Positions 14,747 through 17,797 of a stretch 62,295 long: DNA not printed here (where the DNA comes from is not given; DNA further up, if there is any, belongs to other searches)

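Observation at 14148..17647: GC-rich (~55-58% vs ~40%) two-gene island next to tRNA-Arg encoding secreted proteins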

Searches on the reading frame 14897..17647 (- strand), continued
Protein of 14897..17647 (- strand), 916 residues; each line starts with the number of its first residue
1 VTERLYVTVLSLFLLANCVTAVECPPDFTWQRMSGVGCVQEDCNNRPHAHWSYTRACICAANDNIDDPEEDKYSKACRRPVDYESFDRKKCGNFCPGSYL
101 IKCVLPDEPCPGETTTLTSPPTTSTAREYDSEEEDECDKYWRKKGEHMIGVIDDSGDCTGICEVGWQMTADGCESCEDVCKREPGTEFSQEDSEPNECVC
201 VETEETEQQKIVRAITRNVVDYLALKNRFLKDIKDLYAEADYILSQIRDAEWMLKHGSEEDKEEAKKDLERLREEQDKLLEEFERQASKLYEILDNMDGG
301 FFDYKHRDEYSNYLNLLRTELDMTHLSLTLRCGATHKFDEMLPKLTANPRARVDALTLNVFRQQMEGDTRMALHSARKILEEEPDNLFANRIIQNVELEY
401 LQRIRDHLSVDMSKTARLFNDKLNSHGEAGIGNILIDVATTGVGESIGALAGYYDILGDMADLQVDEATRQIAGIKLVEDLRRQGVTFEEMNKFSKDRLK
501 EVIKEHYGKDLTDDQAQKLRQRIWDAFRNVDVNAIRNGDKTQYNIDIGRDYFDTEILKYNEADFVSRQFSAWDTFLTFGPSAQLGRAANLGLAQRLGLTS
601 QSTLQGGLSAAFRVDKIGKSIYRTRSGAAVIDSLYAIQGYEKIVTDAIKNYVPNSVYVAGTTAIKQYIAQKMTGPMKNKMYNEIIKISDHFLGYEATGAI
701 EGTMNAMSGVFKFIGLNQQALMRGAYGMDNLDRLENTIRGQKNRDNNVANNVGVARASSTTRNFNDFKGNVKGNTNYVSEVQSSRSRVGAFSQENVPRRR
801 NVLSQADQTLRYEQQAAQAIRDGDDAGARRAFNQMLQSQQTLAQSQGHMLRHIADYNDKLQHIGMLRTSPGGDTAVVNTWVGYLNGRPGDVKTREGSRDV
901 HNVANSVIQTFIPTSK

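Call 58: find_encoding_contigs(protein=P0015, flank=10000, max_places=2)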
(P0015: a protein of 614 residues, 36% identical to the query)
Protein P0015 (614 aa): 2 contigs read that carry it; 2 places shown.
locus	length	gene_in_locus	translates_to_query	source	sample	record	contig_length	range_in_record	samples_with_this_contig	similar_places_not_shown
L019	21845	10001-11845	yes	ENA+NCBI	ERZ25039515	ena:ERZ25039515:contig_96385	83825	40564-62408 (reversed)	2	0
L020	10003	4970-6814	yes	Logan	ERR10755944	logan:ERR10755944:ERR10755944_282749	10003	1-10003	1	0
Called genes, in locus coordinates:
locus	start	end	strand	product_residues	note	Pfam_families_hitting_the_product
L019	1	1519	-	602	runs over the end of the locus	PF06202:GDE_C, PF12899:Glyco_hydro_100 (faint)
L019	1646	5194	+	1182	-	PF03891:DUF333, PF00112:Peptidase_C1, PF05048:NosD, PF13229:Beta_helix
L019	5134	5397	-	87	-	-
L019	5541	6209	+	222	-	PF00121:TIM, PF00290:Trp_syntA, PF03060:NMO (weak), PF05690:ThiG, PF00977:His_biosynth (faint), PF01070:FMN_dh (weak)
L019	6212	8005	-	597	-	PF01789:PsbP (faint), PF18933:PsbP_2 (faint), PF08786:DcrB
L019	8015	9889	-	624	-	PF08915:tRNA-Thr_ED, PF00587:tRNA-synt_2b, PF03129:HGTP_anticodon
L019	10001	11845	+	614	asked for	-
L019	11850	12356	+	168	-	PF02915:Rubrerythrin (faint)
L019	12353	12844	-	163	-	PF00085:Thioredoxin (weak)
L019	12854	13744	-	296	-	PF01435:Peptidase_M48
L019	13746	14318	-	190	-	PF04011:LemA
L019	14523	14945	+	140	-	PF18899:DUF5655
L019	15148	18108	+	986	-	PF01139:RtcB, PF14890:Intein_splicing, PF01139:RtcB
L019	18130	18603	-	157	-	-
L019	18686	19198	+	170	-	PF06559:DCD_N, PF22769:DCD, PF00692:dUTPase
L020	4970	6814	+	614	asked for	-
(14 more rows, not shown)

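Call 67: predict_structure(alignment_id=A5)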
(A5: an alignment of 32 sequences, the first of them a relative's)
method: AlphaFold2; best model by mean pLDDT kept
length: 916 residues; sequences in the alignment: 32
mean_pLDDT: 67.6   pTM: 0.45
mean pLDDT of the five models: 67.6, 65.5, 65.3, 64.8, 63.6
residues with pLDDT >= 90: 346; 70-90: 118; 50-70: 94; < 50: 358
segments of 3 or more residues with pLDDT < 50: 18-21, 30-75, 79-128, 143-152, 154-190, 192-202, 427-432, 441-444, 562-584, 604-668, 670-673, 687-727, 870-880, 886-901, 904-916
pLDDT, mean of each block of 10 residues (from residue 1): 71 60 52 35 35 30 35 42 42 37 28 28 37 53 40 42 38 39 43 40 73 89 91 92 93 94 97 97 96 94 91 95 96 95 95 95 89 93 93 92 93 81 55 49 52 71 87 96 95 96 95 96 96 92 88 73 46 41 52 54 47 35 34 36 40 33 43 53 50 40 39 37 52 86 91 93 95 96 93 75 95 97 96 96 92 89 72 46 45 45 49 36
secondary structure, 60 per line:
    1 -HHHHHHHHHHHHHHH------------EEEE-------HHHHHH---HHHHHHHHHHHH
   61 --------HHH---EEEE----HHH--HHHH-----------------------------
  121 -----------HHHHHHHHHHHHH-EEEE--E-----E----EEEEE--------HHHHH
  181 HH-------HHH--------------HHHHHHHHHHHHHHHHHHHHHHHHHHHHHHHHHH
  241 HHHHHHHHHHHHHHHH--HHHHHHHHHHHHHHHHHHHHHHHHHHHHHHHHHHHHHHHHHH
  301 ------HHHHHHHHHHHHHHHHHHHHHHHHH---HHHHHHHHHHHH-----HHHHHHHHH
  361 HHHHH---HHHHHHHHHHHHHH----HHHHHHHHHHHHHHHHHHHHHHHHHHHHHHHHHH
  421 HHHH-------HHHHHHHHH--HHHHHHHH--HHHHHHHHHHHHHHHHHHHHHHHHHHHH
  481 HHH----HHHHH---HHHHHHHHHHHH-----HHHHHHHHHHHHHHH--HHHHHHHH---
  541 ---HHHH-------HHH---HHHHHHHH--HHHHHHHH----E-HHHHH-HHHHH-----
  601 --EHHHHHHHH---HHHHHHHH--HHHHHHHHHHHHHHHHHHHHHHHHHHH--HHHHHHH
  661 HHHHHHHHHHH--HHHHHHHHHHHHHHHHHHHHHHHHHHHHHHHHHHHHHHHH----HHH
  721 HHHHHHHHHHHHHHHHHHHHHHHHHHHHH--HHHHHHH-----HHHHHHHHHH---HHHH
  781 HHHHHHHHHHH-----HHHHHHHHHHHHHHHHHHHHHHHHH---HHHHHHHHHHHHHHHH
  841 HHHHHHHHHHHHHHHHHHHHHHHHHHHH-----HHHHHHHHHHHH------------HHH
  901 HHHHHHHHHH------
elements in order (helices of 4 or more, strands of 3 or more residues): H2-16 E29-32 H40-45 H49-60 E75-78 H88-91 H132-144 E146-149 E163-167 H176-182 H207-256 H259-300 H307-331 H335-346 H352-365 H369-382 H387-424 H432-440 H443-450 H453-483 H488-492 H496-507 H513-527 H530-537 H544-547 H561-568 H571-578 H585-589 H591-595 H604-611 H615-622 H625-651 H654-671 H674-713 H718-749 H752-758 H764-773 H777-791 H797-821 H825-868 H874-885 H898-910
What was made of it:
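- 14900..17032 (-): Conserved all-helical body of the 916-aa protein, residues 206-916. AF2 pLDDT exceeds 90 for residues 205-425, 455-560 and 730-865, and is low for 560-730 (call 67).
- Tried and rejected: The second, with 32 sequences, reached 67.6, with three well-defined helical regions (call 67).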

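Call 70: search_protein_families(library=ncbifam, proteins=[window:14897-17647:-], max_evalue=0.01)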
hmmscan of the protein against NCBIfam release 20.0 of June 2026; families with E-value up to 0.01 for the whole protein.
window:14897-17647:- (916 aa): 0 families

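Call 73: search_protein_families(library=padloc, proteins=[window:14897-17647:-], max_evalue=0.01)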
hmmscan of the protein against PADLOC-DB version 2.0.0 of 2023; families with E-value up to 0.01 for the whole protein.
window:14897-17647:- (916 aa): 0 families

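Call 74: search_protein_families(library=phrogs, proteins=[window:14897-17647:-], max_evalue=0.01)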
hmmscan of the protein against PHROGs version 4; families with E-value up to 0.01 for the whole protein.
window:14897-17647:- (916 aa): 0 families

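Call 88: find_encoding_contigs(protein=P0025, flank=10000, max_places=3)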
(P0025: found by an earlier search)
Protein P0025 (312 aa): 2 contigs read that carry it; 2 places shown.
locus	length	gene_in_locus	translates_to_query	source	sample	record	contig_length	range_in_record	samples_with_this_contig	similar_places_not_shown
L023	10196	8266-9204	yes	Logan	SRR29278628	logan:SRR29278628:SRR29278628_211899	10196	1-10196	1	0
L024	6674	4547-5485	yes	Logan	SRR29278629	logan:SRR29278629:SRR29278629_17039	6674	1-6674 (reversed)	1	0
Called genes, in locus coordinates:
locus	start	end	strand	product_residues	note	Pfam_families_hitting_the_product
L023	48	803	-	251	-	PF09754:PAC2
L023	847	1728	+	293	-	PF13353:Fer4_12, PF04055:Radical_SAM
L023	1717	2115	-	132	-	PF04892:VanZ-LLP1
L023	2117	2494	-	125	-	-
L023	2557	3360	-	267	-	PF00571:CBS, PF02195:ParB_N (faint)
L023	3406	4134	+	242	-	-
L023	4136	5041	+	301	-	PF24334:DUF7502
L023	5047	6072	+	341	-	PF01078:Mg_chelatase (faint), PF05496:RuvB_N (faint), PF20030:bpMoxR, PF00004:AAA, PF07726:AAA_3, PF07728:AAA_5, PF17863:AAA_lid_2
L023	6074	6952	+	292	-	PF01882:DUF58, PF13519:VWA_2 (weak)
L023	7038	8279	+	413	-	PF00682:HMGL-like, PF22617:HCS_D2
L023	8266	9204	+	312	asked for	PF01916:DS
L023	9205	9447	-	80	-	-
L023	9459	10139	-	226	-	PF01987:AIM24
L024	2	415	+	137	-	?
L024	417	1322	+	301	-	PF24334:DUF7502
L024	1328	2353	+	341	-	PF01078:Mg_chelatase (faint), PF05496:RuvB_N (faint), PF20030:bpMoxR, PF00004:AAA, PF07726:AAA_3, PF07728:AAA_5, PF17863:AAA_lid_2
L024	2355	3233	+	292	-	PF01882:DUF58, PF13519:VWA_2 (weak)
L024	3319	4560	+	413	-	PF00682:HMGL-like, PF22617:HCS_D2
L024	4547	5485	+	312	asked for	PF01916:DS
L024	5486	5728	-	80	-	-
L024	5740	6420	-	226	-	PF01987:AIM24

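Call 103: fold_search(model_id=the predicted structure, library=pdb)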
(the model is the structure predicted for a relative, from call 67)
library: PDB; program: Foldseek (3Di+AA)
matches with E <= 10: 686; with E <= 0.001: 1
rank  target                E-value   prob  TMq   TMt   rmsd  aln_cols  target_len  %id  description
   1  8j8q_C                8.2e-04  0.89  0.10  0.10  38.3       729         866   11  Structure of the four-component Paf1 complex from Saccharomyces eubayanus (released 2023-05-24)
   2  8sxf_C                4.7e-02  0.35  0.09  0.14  37.1       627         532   14  The C-terminal protease CtpA-LbcA complex of pseudomonas aeruginosa with the TPR at the high position (released 2024-03-06)
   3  5udi_A                6.4e-02  0.80  0.10  0.17  24.5       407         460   12  IFIT1 monomeric mutant (L457E/L464E) with m7Gppp-AAAA (syn and anti conformations of cap) (released 2017-03-01)
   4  4g1t_A                6.4e-02  0.72  0.09  0.18  26.0       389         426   15  Crystal structure of interferon-stimulated gene 54 (released 2012-08-15)
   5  6af0_A                6.7e-02  0.28  0.10  0.10  39.2       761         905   12  Structure of Ctr9, Paf1 and Cdc73 ternary complex from Myceliophthora thermophila (released 2018-09-19)
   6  9l5r_J                7.0e-02  0.21  0.08  0.12  43.3       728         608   12  Cryo-EM structure of the thermophile spliceosome (state ILS) (released 2025-03-12)
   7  8fgw_D                8.0e-02  0.20  0.09  0.07  30.8       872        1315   13  Human IFT-A complex structures provide molecular insights into ciliary transport (released 2023-02-22)
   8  8gel_A                9.1e-02  0.16  0.08  0.12  35.5       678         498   11  Cryo-EM structure of synthetic tetrameric building block sC4 (released 2024-03-13)
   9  5nnp_E                9.9e-02  0.33  0.11  0.14  29.7       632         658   12  Structure of Naa15/Naa10 bound to HypK-THB (released 2017-06-14)
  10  5udl_A                1.2e-01  0.80  0.10  0.17  22.9       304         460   13  IFIT1 N216A monomeric mutant (L457E/L464E) with m7Gppp-AAAA (anti conformation of cap) (released 2017-03-01)
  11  9cgc_Q                1.2e-01  0.47  0.10  0.20  29.1       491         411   12  Yeast 26S proteasome non-substrate-engaged (S1 state) (released 2025-07-09)
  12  8ro0_J                1.2e-01  0.14  0.08  0.11  44.0       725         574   12  Structure of the C. elegans Intron Lariat Spliceosome primed for disassembly (ILS') (released 2024-08-07)
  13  7rdr_A                1.3e-01  0.16  0.07  0.12  32.1       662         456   11  Circular tandem repeat protein with novel repeat topology and enhanced subunit contact surfaces (released 2021-09-01)
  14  1w3b_A                1.4e-01  0.51  0.10  0.22  26.4       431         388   12  The superhelical TPR domain of O-linked GlcNAc transferase reveals structural similarities to importin alpha. (released 2004-09-09)
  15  8bbg_D                1.4e-01  0.30  0.13  0.09  31.4       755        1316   14  Structure of the IFT-A complex; anterograde IFT-A train model (released 2022-12-21)
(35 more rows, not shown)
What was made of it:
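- TPR-like and coiled-coil elements suit protein binding (calls 67, 103).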

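Call 108: find_encoding_contigs(protein=P0017, flank=3000, max_places=3)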
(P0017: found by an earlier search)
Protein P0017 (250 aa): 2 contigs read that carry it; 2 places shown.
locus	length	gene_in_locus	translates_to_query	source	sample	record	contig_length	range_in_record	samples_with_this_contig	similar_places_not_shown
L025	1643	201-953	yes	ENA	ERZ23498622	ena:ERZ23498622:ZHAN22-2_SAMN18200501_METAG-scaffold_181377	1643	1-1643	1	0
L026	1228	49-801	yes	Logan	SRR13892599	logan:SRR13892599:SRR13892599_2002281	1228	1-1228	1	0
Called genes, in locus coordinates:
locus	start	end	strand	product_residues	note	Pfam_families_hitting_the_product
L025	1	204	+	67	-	?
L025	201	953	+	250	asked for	-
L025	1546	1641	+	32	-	?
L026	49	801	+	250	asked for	-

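Call 117: fold_search(model_id=the predicted structure, library=viral)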
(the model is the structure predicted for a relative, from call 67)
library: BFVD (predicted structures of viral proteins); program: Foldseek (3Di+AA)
matches with E <= 10: 360; with E <= 0.001: 0
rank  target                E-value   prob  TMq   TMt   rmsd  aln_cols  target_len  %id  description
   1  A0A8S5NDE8            4.3e-03  0.41  0.09  0.07  37.6       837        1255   13  Tail tape measure protein [Myoviridae sp. ct9MV2]
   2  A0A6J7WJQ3            1.1e-02  0.33  0.09  0.08  48.6       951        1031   11  Uncharacterized protein [uncultured Caudovirales phage]
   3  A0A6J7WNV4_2          1.8e-02  0.77  0.13  0.15  43.3       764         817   11  Bacteriophage lambda, GpH, tail tape measure, C-terminal [uncultured Caudovirales phage]
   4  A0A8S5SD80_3          2.3e-02  0.30  0.11  0.08  43.4       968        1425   12  Minor tail protein [Siphoviridae sp. ctnpt50]
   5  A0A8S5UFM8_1          2.3e-02  0.25  0.09  0.10  38.4       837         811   12  Minor tail protein [Caudovirales sp. ctvQY7]
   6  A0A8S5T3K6            4.7e-02  0.20  0.09  0.09  34.2       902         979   12  Tail tape measure protein [Siphoviridae sp. ctg8V11]
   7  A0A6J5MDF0            4.7e-02  0.11  0.07  0.07  34.6       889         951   12  Lysozyme [uncultured Caudovirales phage]
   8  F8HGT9                4.9e-02  0.28  0.10  0.11  31.4       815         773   11  (no name in the UniProt tables at hand)
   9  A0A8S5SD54            4.9e-02  0.14  0.07  0.08  44.5       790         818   12  Tail tape measure [Siphoviridae sp. ctt1f11]
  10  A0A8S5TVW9            6.7e-02  0.28  0.11  0.12  36.6       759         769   12  Minor tail protein [Siphoviridae sp. ctmxA102]
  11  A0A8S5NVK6            7.3e-02  0.12  0.08  0.07  40.0       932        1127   13  Tail tape measure [Siphoviridae sp. ctINK4]
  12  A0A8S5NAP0            1.2e-01  0.13  0.09  0.09  36.5       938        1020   12  Minor tail protein [Siphoviridae sp. ctBmU27]
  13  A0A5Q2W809            1.4e-01  0.12  0.09  0.09  40.0       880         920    9  (no name in the UniProt tables at hand)
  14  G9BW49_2              1.6e-01  0.11  0.08  0.09  77.8       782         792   12  (no name in the UniProt tables at hand)
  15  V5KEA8                1.6e-01  0.09  0.07  0.06  48.1       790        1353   13  Uncharacterized protein [uncultured virus]
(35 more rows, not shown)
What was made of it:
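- On Phage tail tape-measure proteins: BFVD matches have E >= 4e-3 and TM <= 0.13 (call 117).
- The top BFVD fold matches are tape-measure proteins (call 117).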
